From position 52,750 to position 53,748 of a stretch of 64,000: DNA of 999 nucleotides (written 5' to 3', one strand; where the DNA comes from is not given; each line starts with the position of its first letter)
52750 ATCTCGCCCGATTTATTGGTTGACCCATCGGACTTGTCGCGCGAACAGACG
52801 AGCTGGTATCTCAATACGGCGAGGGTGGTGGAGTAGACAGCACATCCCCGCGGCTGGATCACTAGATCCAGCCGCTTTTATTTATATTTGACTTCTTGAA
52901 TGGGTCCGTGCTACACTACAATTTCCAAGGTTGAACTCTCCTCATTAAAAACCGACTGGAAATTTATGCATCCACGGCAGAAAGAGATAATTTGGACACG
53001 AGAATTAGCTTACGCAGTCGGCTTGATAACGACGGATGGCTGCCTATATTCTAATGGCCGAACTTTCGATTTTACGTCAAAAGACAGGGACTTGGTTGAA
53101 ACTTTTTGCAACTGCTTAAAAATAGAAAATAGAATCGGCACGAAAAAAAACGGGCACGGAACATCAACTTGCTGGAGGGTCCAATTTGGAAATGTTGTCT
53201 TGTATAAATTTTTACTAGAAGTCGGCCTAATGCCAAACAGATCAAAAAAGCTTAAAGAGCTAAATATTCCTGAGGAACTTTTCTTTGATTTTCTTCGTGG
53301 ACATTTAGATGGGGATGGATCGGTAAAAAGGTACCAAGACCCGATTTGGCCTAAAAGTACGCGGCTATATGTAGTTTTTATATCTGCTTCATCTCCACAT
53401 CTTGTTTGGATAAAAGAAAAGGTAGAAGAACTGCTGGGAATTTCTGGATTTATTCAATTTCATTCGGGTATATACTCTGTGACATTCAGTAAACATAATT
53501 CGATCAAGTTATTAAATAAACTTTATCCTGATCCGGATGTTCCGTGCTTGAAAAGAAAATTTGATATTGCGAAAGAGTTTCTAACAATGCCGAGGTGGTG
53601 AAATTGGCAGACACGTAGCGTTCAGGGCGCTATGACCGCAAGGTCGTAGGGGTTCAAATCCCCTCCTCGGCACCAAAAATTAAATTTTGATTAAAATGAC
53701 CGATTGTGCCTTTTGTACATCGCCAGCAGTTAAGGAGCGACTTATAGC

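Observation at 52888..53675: Free-standing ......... homing-endonuclease ORF whose stop codon lies inside tRNA-Leu(CAG)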

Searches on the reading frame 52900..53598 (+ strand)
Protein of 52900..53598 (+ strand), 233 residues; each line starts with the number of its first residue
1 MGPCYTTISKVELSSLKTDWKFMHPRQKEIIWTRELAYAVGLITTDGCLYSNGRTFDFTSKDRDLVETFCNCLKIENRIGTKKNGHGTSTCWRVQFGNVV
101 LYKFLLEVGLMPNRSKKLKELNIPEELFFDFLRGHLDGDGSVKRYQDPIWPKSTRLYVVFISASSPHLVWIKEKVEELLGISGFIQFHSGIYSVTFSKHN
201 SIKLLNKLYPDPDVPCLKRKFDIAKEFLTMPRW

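Call 4: search_protein_families(library=pfam, proteins=[window:52900-53598:+], max_evalue=1)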
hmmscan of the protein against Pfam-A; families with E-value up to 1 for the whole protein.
window:52900-53598:+ (233 aa): 1 family
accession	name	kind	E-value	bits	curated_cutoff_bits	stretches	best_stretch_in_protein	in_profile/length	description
PF14528.11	LAGLIDADG_3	-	9.3e-07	29.5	22.5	2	36-108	4-81/82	LAGLIDADG-like domain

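Call 7: find_homologous_proteins(query=window:52900-53598:+)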
Query window:52900-53598:+ (233 aa): 1304 proteins with E <= 0.001 among 1489 candidates; the best 120 are listed.
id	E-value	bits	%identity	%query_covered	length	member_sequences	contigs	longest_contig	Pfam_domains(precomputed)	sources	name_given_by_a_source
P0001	6.0e-132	456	91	91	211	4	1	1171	PF14528.12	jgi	jgi:hypothetical protein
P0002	1.1e-101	357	72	91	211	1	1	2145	PF14528.12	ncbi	-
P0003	5.1e-96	339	71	90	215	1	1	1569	PF14528.12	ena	-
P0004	8.2e-85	302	63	90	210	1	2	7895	PF14528.12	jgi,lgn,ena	jgi:hypothetical protein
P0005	3.8e-83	296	63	89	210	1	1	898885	PF14528.12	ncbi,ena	-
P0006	8.7e-82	292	60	89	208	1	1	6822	PF14528.12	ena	-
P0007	5.1e-81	289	59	90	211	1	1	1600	PF14528.12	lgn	-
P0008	1.0e-80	288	61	88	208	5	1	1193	PF14528.12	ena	-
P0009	1.5e-79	285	60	88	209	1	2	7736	PF14528.12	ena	-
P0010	8.1e-79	282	60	90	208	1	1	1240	PF14528.12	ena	-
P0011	2.3e-78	281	60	88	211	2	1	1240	PF14528.12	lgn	-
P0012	4.8e-77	276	59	90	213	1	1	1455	-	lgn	-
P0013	6.3e-77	276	57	90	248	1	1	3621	PF14528.12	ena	-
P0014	8.6e-77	276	60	90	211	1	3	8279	PF14528.12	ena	-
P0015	3.1e-76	274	55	91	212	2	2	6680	PF14528.12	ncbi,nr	ncbi:MAG: hypothetical protein HYW00_00525 [Candidatus Colwellbacteria bacterium]|nr:hypothetical pr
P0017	2.5e-75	271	56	91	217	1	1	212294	PF14528.12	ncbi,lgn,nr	ncbi:hypothetical protein M1295_03075 [Patescibacteria group bacterium]|nr:hypothetical protein [Pat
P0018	7.4e-75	269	58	88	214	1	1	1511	PF14528.12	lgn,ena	-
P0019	2.1e-74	268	60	88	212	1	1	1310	PF14528.12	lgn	-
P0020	4.9e-74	267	59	90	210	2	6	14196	PF14528.12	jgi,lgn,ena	-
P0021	5.1e-74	266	55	90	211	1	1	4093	PF14528.12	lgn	-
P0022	1.3e-73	265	59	88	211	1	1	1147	PF14528.12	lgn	-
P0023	3.3e-73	264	57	88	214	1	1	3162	PF14528.12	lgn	-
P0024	4.4e-73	263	57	88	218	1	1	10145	PF14528.12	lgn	-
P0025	5.6e-73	263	56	91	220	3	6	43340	PF14528.12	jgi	-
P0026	5.9e-73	263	59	85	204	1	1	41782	PF14528.12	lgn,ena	-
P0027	6.9e-73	263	59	86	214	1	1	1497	PF14528.12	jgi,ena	-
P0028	3.2e-72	261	56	90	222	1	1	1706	PF14528.12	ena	-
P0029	7.8e-72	259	57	89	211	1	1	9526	PF14528.12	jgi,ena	-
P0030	9.2e-72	259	54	86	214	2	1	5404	PF14528.12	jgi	jgi:hypothetical protein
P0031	1.1e-71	259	57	90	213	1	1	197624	PF14528.12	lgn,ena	-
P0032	1.3e-71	259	56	89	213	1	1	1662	PF14528.12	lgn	-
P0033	6.7e-71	256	51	94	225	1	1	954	PF14528.12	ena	-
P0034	3.0e-70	254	57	89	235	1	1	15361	PF14528.12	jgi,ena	-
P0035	4.2e-70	254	57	88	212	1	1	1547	PF14528.12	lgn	-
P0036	4.4e-70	254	54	88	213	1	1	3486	PF14528.12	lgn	-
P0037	5.0e-70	253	54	89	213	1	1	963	PF14528.12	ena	-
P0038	5.0e-70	253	55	90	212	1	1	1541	PF14528.12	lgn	-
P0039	5.5e-70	253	52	88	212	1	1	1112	PF14528.12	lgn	-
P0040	6.2e-70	253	54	90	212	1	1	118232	PF14528.12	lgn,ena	-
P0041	6.9e-70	253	56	88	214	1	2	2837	PF14528.12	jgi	jgi:hypothetical protein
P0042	8.4e-70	253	56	89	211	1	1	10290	PF14528.12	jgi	jgi:hypothetical protein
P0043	3.3e-69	251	55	88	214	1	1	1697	PF14528.12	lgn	-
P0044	5.2e-69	250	55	88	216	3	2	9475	PF14528.12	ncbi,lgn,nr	ncbi:MAG: hypothetical protein HY070_01275 [Chloroflexi bacterium]|nr:hypothetical protein [Chlorofl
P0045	1.2e-68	249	54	90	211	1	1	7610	PF14528.12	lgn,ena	-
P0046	3.3e-68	247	53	88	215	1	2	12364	PF14528.12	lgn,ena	-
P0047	3.4e-68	247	55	85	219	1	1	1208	PF14528.12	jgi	jgi:hypothetical protein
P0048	4.9e-68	247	54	88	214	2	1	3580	PF14528.12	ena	-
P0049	5.4e-68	247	51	90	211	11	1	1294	PF14528.12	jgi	-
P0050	7.1e-68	246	52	90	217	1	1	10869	PF14528.12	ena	-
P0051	7.6e-68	246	58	83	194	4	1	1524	PF14528.12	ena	-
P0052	8.6e-68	246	56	88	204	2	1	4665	PF14528.12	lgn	-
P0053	9.4e-68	246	55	87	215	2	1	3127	PF14528.12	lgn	-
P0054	9.9e-68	246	59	83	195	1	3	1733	PF14528.12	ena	-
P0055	1.1e-67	246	53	89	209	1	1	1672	PF14528.12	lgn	-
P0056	1.6e-67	245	53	88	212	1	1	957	PF14528.12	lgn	-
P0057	2.1e-67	245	54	88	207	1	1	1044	PF14528.12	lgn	-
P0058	2.6e-67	245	56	83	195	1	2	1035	PF14528.12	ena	-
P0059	2.8e-67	244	52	88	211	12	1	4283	PF14528.12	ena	-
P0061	3.5e-67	244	54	89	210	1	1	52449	PF14528.12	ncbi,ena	-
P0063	4.5e-67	244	53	88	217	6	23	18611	PF14528.12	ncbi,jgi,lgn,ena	-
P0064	5.9e-67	243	55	86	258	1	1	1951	PF14528.12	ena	-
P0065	6.7e-67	243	52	98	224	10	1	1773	PF14528.12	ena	-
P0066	7.3e-67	243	55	85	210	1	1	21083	PF14528.12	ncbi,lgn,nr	ncbi:hypothetical protein KKG58_01710 [Patescibacteria group bacterium]|nr:hypothetical protein [Pat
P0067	7.3e-67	243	52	91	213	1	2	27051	PF14528.12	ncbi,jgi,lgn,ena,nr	ncbi:LAGLIDADG family homing endonuclease [Patescibacteria group bacterium]|nr:LAGLIDADG family homi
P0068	7.9e-67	243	53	88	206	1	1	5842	PF14528.12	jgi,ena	-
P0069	9.5e-67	243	53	88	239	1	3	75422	PF14528.12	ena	-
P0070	1.5e-66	242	52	89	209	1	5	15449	PF14528.12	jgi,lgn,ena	-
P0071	1.6e-66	242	53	90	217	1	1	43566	PF14528.12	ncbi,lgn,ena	-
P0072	1.7e-66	242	55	83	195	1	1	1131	PF14528.12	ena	-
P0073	2.0e-66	242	50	91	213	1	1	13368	PF14528.12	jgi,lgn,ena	-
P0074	2.4e-66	241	53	88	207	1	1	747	PF14528.12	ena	-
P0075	2.5e-66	241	54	88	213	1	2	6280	PF14528.12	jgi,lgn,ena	-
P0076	3.3e-66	241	51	88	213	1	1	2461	PF14528.12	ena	-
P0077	3.3e-66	241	51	89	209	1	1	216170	PF14528.12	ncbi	-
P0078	4.8e-66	240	57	83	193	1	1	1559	PF14528.12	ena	-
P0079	6.2e-66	240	52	90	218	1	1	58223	PF14528.12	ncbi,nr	ncbi:MAG: hypothetical protein HZC40_03110 [Chloroflexi bacterium]|nr:hypothetical protein [Chlorofl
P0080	8.1e-66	240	52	88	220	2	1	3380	PF14528.12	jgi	-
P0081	8.8e-66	240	52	89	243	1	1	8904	PF14528.12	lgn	-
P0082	1.2e-65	239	50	87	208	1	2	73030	PF14528.12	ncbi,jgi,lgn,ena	-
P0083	1.3e-65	239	50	95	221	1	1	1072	PF14528.12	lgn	-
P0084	1.4e-65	239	49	87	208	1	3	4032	PF14528.12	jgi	-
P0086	3.1e-65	238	54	88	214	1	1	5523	PF14528.12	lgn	-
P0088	4.2e-65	237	54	88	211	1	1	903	PF14528.12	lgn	-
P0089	4.8e-65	237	53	85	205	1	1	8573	PF14528.12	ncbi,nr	ncbi:MAG: hypothetical protein HY327_11085 [Chloroflexi bacterium]|nr:hypothetical protein [Chlorofl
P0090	5.1e-65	237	53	82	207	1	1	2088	PF14528.12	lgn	-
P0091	5.2e-65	237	51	88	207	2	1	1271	PF14528.12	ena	-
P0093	1.0e-64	236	52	86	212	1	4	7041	PF14528.12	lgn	-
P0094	1.1e-64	236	52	88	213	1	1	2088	PF14528.12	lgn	-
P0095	1.3e-64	236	54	90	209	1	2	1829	PF14528.12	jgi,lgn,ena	-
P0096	2.3e-64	235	51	90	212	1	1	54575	PF14528.12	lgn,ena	-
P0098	4.7e-64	234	51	89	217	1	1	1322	PF14528.12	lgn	-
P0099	5.5e-64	234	52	88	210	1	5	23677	PF14528.12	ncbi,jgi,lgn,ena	-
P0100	7.2e-64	233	50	90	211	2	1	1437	PF14528.12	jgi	-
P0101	7.9e-64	233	52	87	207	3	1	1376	PF14528.12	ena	-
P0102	8.5e-64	233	52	88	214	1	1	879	PF14528.12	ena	-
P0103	9.9e-64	233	53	83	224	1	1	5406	PF14528.12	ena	-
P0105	1.8e-63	232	53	83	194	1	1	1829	PF14528.12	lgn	-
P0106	1.9e-63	232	52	88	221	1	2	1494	PF14528.12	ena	-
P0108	2.0e-63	232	53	89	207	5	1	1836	PF14528.12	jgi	-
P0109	2.0e-63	232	52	88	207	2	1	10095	PF14528.12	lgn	-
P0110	2.4e-63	232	54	86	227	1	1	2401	PF14528.12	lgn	-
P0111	3.2e-63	231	50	88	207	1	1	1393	PF14528.12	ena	-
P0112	5.4e-63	230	49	89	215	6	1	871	PF14528.12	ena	-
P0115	5.6e-63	230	55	83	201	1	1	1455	PF14528.12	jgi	jgi:hypothetical protein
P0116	9.5e-63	230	53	88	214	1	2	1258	PF14528.12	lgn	-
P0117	9.6e-63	230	50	88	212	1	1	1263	PF14528.12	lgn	-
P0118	1.0e-62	229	52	85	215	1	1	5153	PF14528.12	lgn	-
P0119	1.3e-62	229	51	87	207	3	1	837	PF14528.12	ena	-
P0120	1.4e-62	229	51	88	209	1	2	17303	PF14528.12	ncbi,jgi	-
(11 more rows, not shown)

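Call 8: search_solved_structures(query=window:52900-53598:+, max_evalue=10, show_alignments=3)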
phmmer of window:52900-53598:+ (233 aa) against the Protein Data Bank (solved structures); distinct sequences matched with E-value up to 10: 2.
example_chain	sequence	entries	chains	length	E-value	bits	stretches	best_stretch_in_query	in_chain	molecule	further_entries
2dch_X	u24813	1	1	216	2.7e-05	26.6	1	37-181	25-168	putative homing endonuclease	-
4yc7_B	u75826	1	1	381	0.47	12.8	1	123-198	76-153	Formin-like protein 2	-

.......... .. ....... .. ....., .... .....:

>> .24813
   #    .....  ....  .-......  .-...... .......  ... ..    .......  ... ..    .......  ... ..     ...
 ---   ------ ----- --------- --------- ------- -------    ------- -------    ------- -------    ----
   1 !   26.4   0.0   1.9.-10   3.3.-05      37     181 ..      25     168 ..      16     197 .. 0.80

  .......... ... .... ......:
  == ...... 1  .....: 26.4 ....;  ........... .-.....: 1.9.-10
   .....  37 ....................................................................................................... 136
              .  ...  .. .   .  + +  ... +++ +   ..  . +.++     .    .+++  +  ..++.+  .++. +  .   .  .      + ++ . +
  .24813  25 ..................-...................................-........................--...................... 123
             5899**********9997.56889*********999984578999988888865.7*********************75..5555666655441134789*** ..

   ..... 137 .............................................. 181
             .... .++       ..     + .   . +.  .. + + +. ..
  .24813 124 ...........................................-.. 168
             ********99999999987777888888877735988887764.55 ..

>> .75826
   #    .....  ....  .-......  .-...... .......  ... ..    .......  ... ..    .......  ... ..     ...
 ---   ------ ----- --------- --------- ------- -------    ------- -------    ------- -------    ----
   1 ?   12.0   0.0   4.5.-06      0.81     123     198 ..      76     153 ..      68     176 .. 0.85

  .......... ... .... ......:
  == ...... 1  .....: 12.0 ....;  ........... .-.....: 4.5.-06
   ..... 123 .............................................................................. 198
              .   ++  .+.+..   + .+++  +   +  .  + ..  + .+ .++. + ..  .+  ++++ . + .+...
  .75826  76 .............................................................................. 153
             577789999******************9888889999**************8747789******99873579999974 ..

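Call 12: find_related_loci(query=A1, collection=genome_contigs, flank=4000)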
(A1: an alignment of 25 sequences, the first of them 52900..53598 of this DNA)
Query A1 (233 aa) in genome_contigs; peptide patterns used: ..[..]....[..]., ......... (x = any residue, [..] = any of these).
309 stretches matched a pattern; 224 encode a relative of the query (tblastn E <= 1e-3); the best 80 are kept; 80 distinct loci.
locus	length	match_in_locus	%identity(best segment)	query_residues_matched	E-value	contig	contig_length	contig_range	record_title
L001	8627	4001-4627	63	23-230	1e-88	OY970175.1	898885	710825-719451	MAG: uncultured bacterium isolate MFD03726.bin.c.4 genome assembly, chromosome: 1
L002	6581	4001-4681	59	2-232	1e-88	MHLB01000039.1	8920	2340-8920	MAG: Candidatus Liptonbacteria bacterium RIFCSPLOWO2_01_FULL_53_13 rifcsplowo2_01_scaffold_43030, whole genome shotgun s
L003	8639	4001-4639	56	21-232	1e-79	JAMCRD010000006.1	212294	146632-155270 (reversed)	MAG: Patescibacteria group bacterium isolate FK_Sedi_A_Bin.288 NODE_41_length_212294_cov_11.3304, whole genome shotgun s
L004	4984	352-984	56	21-231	3e-77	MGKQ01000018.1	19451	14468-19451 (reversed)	MAG: Candidatus Yanofskybacteria bacterium RIFCSPLOWO2_02_FULL_41_13 rifcsplowo2_02_scaffold_6160, whole genome shotgun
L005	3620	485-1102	55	25-229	1e-73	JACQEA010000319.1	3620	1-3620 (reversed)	MAG: Chloroflexi bacterium isolate NC_groundwater_1009_Pr1_S-0.65um_53_31 Montesol18_Sp65_coassembly_scaffold_739276, wh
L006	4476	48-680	52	23-232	2e-73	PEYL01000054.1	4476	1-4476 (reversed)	MAG: Candidatus Portnoybacteria bacterium CG08_land_8_20_14_0_20_40_83 CG08_land_8_20_14_0.20_scaffold_37951_c, whole ge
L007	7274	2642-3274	52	25-233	5e-72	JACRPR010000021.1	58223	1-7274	MAG: Chloroflexi bacterium isolate NC_groundwater_1992_Pr3_S-0.65um_56_3 SR2-18-Sp65_coassembly_scaffold_32301, whole ge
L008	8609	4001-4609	54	25-228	8e-72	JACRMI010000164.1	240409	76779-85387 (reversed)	MAG: Chloroflexi bacterium isolate NC_groundwater_1903_Pr3_S2p5_53_18 SR2-18-S2p5_coassembly_scaffold_369028, whole geno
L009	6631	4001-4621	51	25-230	1e-70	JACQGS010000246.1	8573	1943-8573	MAG: Chloroflexi bacterium isolate NC_groundwater_1079_Ag_S2p5_56_76 S_2p5_S6_coassembly_k141_4044442, whole genome shot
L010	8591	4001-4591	55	32-228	7e-71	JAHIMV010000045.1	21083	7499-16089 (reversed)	MAG: Patescibacteria group bacterium isolate KR13_N2.mb.83 KR13_N2.mb.83_k141_107597, whole genome shotgun sequence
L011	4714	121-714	55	32-228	1e-70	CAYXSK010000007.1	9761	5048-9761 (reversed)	MAG TPA_asm: uncultured Candidatus Saccharibacteria bacterium isolate binchicken_co387_6 genome assembly, contig: NODE_9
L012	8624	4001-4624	51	23-229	4e-70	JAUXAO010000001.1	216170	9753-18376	MAG: bacterium isolate CSMAG_2764 CSMAG_2764_k141_549021_length_216170_cov_39.9037, whole genome shotgun sequence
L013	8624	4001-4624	52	23-228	2e-68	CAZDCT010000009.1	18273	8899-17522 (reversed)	MAG TPA_asm: uncultured Candidatus Saccharibacteria bacterium isolate SRP178699_co2_77 genome assembly, contig: NODE_224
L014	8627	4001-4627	49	21-228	2e-67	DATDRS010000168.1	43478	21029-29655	MAG TPA_asm: Anaerolineales bacterium isolate SMAG_U7983 k141_2126744, whole genome shotgun sequence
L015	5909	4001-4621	50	23-228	1e-65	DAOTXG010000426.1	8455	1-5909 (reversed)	MAG TPA_asm: Anaerolineales bacterium isolate H20_231 k125_4330304, whole genome shotgun sequence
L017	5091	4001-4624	48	22-228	1e-63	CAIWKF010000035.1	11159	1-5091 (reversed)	MAG: Candidatus Staskawiczbacteria bacterium isolate Loclat_bin-05792 genome assembly, contig: bin-05792:035/137, whole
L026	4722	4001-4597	49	25-220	2e-58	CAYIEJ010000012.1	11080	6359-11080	MAG TPA_asm: uncultured Candidatus Saccharibacteria bacterium isolate ERP119705_co18_661 genome assembly, contig: NODE_7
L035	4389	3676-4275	49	25-221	8e-57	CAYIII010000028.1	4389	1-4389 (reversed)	MAG TPA_asm: uncultured Candidatus Saccharibacteria bacterium isolate ERP119705_co24_1051 genome assembly, contig: NODE_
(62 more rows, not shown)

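Call 37: find_encoding_contigs(protein=P0001, flank=3000, max_places=4)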
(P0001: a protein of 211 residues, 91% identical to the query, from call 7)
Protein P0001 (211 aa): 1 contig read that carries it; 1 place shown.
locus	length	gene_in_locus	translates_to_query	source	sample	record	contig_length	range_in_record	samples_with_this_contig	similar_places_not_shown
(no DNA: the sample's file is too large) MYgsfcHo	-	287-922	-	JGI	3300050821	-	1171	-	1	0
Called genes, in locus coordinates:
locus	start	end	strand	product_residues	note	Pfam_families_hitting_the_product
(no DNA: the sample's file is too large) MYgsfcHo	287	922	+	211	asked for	PF14528:LAGLIDADG_3 (faint)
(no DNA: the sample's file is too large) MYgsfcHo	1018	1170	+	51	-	?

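Call 39: find_encoding_contigs(protein=P0002, flank=3000, max_places=3)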
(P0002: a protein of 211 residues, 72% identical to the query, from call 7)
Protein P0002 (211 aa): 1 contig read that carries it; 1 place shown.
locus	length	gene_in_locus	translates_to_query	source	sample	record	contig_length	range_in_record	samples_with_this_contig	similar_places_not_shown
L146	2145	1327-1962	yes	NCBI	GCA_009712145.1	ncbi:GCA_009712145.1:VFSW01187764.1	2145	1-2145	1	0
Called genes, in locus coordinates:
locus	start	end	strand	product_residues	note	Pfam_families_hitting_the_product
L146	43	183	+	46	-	-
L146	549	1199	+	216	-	-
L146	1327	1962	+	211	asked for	PF14528:LAGLIDADG_3 (faint)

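Call 40: find_encoding_contigs(protein=P0004, flank=4000, max_places=3)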
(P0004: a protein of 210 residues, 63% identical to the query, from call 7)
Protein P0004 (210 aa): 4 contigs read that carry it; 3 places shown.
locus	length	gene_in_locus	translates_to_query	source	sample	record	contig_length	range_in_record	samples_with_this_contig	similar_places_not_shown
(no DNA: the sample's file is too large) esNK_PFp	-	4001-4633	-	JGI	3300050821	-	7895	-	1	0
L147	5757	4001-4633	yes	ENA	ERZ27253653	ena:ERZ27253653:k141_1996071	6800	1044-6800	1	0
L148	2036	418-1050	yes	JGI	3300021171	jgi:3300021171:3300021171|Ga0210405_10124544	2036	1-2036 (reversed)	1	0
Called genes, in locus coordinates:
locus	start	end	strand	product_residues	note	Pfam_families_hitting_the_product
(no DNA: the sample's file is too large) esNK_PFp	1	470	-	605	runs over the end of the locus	?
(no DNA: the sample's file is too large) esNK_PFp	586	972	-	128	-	-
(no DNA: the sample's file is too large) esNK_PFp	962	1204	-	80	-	-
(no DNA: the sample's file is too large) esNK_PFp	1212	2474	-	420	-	PF13742:tRNA_anti_2, PF01336:tRNA_anti-codon (weak), PF02601:Exonuc_VII_L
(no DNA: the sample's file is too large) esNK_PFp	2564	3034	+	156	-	-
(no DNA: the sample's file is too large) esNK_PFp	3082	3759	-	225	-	PF00406:ADK, PF13207:AAA_17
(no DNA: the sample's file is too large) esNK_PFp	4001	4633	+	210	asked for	PF14528:LAGLIDADG_3 (faint)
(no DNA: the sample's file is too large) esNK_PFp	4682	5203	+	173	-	PF02517:Rce1-like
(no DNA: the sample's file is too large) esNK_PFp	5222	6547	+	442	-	?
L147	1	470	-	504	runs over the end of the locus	?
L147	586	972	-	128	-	-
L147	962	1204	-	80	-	-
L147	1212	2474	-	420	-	PF13742:tRNA_anti_2, PF01336:tRNA_anti-codon (weak), PF02601:Exonuc_VII_L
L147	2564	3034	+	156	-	-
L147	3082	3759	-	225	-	PF00406:ADK, PF13207:AAA_17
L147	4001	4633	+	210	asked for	PF14528:LAGLIDADG_3 (faint)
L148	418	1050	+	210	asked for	PF14528:LAGLIDADG_3 (faint)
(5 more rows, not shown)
